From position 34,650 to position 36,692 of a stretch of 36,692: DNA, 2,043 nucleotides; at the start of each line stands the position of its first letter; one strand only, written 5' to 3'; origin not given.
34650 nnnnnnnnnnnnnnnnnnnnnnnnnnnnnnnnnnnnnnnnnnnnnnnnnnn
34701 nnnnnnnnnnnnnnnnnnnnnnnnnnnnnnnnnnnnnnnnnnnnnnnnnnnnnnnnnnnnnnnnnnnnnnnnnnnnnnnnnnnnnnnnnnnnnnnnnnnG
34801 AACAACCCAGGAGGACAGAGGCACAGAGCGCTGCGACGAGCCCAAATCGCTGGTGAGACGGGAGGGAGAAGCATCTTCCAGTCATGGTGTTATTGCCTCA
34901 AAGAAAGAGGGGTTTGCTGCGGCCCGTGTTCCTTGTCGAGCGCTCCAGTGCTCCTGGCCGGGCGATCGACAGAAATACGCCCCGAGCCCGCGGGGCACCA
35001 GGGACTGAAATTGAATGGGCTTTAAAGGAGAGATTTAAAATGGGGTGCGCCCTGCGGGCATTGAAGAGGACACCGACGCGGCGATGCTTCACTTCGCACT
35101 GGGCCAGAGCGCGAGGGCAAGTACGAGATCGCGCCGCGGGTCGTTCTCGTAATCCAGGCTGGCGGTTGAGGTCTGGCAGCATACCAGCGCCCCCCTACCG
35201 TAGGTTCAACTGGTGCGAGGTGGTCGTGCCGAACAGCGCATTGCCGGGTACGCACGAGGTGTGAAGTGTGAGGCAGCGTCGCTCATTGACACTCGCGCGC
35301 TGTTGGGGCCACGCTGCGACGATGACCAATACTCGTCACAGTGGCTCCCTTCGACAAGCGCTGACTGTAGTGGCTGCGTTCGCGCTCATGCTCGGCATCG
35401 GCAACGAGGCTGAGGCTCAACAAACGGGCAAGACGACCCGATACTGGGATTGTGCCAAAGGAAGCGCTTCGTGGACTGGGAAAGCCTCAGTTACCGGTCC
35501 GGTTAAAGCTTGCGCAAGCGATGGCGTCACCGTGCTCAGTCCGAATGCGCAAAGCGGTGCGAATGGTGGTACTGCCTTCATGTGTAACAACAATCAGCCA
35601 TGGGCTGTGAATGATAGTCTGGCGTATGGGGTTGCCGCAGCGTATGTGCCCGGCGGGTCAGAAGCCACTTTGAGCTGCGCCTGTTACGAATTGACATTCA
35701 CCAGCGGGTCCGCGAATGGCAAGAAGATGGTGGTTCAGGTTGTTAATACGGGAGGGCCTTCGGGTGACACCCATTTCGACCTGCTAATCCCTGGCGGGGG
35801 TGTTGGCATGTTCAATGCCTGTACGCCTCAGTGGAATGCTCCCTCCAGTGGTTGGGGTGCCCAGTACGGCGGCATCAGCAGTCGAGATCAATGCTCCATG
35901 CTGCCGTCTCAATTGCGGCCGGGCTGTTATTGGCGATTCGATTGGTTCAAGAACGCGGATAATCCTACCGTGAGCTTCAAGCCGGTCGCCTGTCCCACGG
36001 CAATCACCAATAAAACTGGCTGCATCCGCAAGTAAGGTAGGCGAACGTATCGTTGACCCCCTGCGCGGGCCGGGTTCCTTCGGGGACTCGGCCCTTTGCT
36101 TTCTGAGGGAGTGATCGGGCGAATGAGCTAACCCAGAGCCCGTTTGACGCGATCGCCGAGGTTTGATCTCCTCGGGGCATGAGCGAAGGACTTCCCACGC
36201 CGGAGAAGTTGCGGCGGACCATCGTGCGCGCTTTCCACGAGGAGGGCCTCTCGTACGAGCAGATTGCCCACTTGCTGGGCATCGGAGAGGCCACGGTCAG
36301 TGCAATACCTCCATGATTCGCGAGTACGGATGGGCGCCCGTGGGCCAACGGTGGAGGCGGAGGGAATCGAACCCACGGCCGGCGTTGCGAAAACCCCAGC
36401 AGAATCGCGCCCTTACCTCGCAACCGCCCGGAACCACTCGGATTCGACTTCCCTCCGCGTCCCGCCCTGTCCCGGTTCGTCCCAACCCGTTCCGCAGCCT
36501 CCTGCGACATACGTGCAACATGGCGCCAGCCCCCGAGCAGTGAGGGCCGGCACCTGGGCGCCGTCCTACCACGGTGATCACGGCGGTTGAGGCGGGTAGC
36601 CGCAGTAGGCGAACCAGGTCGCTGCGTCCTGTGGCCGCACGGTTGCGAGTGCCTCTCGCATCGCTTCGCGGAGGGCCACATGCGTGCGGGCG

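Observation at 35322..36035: Eukaryote-like GH45 endoglucanase with atypically low GC: likely horizontally acquired cellulase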

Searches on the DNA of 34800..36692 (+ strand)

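Call 18: search_rna_families(source=window, start=34800, end=36692, threshold=evalue, max_evalue=1, show_alignments=2)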
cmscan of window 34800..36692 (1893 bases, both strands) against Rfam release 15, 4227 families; matches with E-value up to 1: 2.
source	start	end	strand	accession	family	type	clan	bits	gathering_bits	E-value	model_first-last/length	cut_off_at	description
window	36349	36412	-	RF00023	tmRNA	Gene;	CL00001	30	47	8.3e-10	1-374/374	no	transfer-messenger RNA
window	36067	36104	+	RF01838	sobemo_FSE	Cis-reg; frameshift_element;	-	20.4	55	0.45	26-64/79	no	sobemovirus ribosomal frameshift elemental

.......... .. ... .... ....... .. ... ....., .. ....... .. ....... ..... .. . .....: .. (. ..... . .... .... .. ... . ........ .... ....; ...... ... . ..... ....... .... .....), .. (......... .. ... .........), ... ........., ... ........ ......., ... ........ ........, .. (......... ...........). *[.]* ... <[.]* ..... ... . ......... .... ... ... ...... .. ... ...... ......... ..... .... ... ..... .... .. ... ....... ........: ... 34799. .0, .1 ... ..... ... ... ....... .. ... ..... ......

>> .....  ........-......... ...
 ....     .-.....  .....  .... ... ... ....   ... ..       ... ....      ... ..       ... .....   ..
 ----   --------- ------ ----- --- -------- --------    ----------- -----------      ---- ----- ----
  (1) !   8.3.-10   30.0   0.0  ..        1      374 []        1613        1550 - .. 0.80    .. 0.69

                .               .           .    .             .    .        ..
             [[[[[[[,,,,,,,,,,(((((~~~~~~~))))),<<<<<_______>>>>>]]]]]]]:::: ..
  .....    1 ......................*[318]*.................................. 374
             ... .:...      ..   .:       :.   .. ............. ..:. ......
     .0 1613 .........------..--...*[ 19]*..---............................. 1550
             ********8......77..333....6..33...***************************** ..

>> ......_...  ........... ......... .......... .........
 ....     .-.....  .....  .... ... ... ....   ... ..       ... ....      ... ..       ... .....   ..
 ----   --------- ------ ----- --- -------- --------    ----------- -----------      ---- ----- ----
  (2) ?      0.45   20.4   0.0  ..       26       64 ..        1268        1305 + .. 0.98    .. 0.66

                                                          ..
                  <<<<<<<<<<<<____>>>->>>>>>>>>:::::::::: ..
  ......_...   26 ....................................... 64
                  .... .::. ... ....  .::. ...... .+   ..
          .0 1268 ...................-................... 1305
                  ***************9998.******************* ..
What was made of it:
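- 36349..36525 (-): Degenerate tmRNA-derived mini-element. It keeps the 5' acceptor-like end and the 3' T-arm/acceptor, with the body deleted. Rfam RF00023 at 30 bits, E 8e-10, below gathering 47 (call 18).
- Checked: It scores 30 bits on Rfam RF00023, E 8e-10, below the gathering score of 47 (call 18).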

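Call 56: search_rna_families(sources=[L001, L002, L003, L004, L005, L006], threshold=gathering)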
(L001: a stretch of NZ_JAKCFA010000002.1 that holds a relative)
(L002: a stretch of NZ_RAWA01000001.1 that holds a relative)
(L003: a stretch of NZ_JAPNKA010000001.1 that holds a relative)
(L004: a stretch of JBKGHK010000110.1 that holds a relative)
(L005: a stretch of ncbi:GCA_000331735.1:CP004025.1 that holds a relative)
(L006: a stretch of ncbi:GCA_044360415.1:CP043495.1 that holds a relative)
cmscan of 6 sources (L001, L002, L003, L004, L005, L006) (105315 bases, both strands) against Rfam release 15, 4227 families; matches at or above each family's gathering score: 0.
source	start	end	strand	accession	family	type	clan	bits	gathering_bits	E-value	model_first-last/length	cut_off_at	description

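Call 78: search_rna_families(source=L004, start=6450, end=6850, threshold=evalue, max_evalue=1, show_alignments=1)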
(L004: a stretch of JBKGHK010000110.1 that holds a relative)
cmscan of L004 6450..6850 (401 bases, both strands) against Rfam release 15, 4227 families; matches with E-value up to 1: 5.
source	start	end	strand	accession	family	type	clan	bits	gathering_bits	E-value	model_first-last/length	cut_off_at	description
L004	6589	6714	-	RF00023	tmRNA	Gene;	CL00001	20.3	47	2.2e-06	1-374/374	no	transfer-messenger RNA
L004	6591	6654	+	RF04354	Plastid-ycf2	Cis-reg;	-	18.1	65.7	0.39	1-75/75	no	Plastid-ycf2 5UTR RNA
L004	6592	6647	+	RF04351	Plastid-psbl-rps4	Cis-reg;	-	17.7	68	0.39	1-53/53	no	Plastid-psbl-rps4 3UTR RNA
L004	6705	6776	-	RF03333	mir-2820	Gene; miRNA;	-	17.3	84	0.65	1-83/83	no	mir-2820 microRNA precursor family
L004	6542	6616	-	RF04321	tmRNA_permuted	Gene;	-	16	47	0.3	36-93/213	no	permuted transfer-messenger RNA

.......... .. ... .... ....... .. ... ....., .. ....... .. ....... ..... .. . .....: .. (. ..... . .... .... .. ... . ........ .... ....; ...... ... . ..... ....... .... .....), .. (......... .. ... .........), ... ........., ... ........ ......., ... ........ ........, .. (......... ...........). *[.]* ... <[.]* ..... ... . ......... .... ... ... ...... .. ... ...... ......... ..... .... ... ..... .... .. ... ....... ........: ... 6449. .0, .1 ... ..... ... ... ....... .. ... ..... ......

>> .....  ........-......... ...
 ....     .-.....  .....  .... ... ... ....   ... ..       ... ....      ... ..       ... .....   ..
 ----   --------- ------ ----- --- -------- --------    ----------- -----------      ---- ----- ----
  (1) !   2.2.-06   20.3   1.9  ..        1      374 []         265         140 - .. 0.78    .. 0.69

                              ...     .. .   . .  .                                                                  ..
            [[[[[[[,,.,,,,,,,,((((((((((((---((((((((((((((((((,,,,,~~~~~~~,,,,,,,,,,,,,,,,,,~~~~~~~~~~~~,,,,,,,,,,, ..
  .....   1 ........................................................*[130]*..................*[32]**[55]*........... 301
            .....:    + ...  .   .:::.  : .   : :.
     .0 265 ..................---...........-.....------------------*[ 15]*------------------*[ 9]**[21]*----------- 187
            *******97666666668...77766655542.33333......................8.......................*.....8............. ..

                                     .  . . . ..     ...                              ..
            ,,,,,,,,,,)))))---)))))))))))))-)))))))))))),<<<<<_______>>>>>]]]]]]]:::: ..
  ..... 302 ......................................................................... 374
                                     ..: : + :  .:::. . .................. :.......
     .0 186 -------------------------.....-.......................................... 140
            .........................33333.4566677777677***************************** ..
